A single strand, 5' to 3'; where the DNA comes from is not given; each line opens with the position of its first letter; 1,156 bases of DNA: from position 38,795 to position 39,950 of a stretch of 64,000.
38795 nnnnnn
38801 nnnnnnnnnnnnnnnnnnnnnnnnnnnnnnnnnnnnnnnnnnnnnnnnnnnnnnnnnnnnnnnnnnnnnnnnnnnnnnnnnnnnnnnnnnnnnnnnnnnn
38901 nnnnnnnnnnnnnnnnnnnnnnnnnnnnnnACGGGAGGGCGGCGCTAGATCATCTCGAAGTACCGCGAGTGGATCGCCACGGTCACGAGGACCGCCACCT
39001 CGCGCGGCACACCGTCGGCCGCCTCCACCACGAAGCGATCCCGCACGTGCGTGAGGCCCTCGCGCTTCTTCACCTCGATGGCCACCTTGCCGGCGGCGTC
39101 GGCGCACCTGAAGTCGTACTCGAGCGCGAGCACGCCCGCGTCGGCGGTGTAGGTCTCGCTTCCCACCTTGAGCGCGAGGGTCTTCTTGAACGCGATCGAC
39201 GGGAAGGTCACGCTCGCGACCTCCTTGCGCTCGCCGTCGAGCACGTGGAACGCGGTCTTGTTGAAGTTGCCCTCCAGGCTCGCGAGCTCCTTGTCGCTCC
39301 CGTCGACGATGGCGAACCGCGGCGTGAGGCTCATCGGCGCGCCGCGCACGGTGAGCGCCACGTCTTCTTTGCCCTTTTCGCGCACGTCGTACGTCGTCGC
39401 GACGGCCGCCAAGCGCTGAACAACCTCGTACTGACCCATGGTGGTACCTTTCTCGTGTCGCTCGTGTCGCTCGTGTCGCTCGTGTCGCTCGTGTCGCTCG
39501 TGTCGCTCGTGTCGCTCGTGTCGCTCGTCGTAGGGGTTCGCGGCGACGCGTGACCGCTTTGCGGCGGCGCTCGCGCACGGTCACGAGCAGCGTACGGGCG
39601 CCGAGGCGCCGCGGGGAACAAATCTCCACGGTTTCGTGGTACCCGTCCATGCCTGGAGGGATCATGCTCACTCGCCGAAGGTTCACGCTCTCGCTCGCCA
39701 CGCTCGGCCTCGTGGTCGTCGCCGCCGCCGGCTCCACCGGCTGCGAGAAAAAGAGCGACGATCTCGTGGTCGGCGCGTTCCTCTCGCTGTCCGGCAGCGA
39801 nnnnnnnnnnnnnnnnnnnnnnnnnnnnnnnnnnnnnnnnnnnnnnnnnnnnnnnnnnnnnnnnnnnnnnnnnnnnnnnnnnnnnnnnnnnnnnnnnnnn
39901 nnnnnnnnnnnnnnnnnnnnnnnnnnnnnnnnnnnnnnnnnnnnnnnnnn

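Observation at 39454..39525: Eight perfect copies of a 9-bp repeat ending 15 nt upstream of a start codon (possible phase-variation or contingency locus)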

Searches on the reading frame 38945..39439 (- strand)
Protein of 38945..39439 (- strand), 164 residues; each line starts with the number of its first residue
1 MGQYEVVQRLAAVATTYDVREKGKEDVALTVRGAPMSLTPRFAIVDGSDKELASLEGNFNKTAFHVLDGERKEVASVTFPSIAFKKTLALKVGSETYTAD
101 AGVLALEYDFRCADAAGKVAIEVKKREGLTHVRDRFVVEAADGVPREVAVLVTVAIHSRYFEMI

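Call 10: search_protein_families(library=pfam, proteins=[window:38945-39439:-])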
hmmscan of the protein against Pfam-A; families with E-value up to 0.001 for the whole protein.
window:38945-39439:- (164 aa): 0 families

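Call 11: find_encoding_contigs(protein=window:38945-39439:-, flank=3000, max_places=10)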
Protein window:38945-39439:- (164 aa): 20 contigs read that carry it; 10 places shown.
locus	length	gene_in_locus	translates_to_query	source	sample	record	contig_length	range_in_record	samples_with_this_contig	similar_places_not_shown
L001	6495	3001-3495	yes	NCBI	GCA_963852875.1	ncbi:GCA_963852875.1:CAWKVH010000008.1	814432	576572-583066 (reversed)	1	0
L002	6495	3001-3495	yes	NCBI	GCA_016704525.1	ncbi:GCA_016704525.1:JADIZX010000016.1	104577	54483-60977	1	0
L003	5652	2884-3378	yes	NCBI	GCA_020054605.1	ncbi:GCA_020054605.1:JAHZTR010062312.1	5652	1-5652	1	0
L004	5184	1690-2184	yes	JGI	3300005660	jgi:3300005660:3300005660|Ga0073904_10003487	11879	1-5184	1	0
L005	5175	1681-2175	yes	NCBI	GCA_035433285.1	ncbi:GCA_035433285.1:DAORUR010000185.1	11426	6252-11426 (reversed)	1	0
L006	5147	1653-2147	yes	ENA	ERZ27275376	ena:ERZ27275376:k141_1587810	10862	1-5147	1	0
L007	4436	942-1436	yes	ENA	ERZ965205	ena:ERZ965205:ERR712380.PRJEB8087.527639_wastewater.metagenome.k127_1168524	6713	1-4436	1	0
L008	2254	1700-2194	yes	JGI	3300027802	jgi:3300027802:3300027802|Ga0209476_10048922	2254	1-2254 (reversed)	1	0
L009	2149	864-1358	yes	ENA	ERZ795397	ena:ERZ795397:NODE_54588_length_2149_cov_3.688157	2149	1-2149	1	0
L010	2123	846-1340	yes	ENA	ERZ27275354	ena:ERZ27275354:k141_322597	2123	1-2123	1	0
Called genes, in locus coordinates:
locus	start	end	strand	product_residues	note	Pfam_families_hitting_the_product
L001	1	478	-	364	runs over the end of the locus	PF13365:Trypsin_2 (weak), PF13180:PDZ_2, PF17820:PDZ_6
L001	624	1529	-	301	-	PF02653:BPD_transp_2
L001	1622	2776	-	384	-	PF13433:Peripla_BP_5, PF13458:Peripla_BP_6, PF01094:ANF_receptor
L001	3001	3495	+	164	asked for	PF04525:LOR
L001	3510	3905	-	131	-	-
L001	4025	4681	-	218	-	PF01127:Sdh_cyt (weak)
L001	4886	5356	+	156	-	PF13279:4HBT_2, PF03061:4HBT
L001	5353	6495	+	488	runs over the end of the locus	PF00756:Esterase, PF12146:Hydrolase_4 (faint), PF00326:Peptidase_S9, PF01738:DLH (weak)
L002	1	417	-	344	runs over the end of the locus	PF13365:Trypsin_2 (weak), PF13180:PDZ_2, PF17820:PDZ_6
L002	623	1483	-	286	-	PF02653:BPD_transp_2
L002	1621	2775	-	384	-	PF13433:Peripla_BP_5, PF13458:Peripla_BP_6, PF01094:ANF_receptor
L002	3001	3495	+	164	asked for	PF04525:LOR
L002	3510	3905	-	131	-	-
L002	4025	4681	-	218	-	PF01127:Sdh_cyt (weak)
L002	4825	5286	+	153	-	PF13279:4HBT_2, PF03061:4HBT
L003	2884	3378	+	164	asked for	PF04525:LOR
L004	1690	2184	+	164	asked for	PF04525:LOR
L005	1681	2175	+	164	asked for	PF04525:LOR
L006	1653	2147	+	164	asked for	PF04525:LOR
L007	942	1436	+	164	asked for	PF04525:LOR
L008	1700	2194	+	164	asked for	PF04525:LOR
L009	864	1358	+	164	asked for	PF04525:LOR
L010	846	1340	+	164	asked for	PF04525:LOR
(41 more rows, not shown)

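Call 13: find_related_loci(query=window:38945-39439:-, collection=genome_contigs, flank=3000)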
Query window:38945-39439:- (164 aa) in genome_contigs; peptide patterns used: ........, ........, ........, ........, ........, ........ (x = any residue, [..] = any of these).
175 stretches matched a pattern; 5 encode a relative of the query (tblastn E <= 1e-3); 5 distinct loci.
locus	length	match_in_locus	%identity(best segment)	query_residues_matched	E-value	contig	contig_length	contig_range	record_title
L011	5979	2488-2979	95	1-164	3e-104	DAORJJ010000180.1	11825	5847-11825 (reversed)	MAG TPA_asm: Polyangiaceae bacterium isolate AMR_MDS_5554 NODE_1186_length_11825_cov_5.869839, whole genome shotgun sequ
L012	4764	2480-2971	95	1-164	2e-103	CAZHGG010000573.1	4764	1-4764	MAG TPA_asm: uncultured Polyangiaceae bacterium isolate SRP189682_co1_306 genome assembly, contig: NODE_53415_length_476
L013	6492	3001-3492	77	1-164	2e-86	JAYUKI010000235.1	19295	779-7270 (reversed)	MAG: Myxococcales bacterium isolate GFS_9240 GFS_9240_234, whole genome shotgun sequence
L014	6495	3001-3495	76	1-164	3e-82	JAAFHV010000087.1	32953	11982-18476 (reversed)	MAG: Myxococcales bacterium isolate bin26.maxbin.ball.049 WN_Myxococcales_2_scaffold_87, whole genome shotgun sequence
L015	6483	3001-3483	69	1-164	4e-70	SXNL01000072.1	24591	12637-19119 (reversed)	MAG: Myxococcales bacterium isolate F1-120-MAGs195 F1-120__c128840, whole genome shotgun sequence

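Call 26: search_protein_families(library=pfam, proteins=[window:38945-39439:-], max_evalue=10)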
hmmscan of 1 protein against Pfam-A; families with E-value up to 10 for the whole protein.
window:38945-39439:- (164 aa): 0 families

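Call 41: search_solved_structures(query=window:38945-39439:-, max_evalue=10)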
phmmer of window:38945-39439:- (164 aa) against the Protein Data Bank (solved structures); distinct sequences matched with E-value up to 10: 3.
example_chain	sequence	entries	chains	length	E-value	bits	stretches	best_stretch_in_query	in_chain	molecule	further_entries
7zm9_A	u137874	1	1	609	0.43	13.6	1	4-73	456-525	Putative polyketide synthase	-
7zma_A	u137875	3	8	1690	0.65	13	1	4-72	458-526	Putative polyketide synthase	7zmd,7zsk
7dkb_A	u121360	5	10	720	1.3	12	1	55-109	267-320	Dipeptidyl-peptidase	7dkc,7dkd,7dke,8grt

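Call 42: search_protein_families(library=ncbifam, proteins=[window:38945-39439:-], max_evalue=1)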
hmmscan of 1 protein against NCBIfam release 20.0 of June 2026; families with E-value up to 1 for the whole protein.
window:38945-39439:- (164 aa): 1 family
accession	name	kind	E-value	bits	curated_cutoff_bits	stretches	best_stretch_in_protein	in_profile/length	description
TIGR01965.1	VCBS_repeat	domain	0.16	12.1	15.5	1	130-153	55-78/99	VCBS domain-containing protein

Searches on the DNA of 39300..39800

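Call 25: search_rna_families(source=window, start=39300, end=39800, threshold=evalue, max_evalue=1)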
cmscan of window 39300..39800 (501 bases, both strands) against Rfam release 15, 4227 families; matches with E-value up to 1: 0.
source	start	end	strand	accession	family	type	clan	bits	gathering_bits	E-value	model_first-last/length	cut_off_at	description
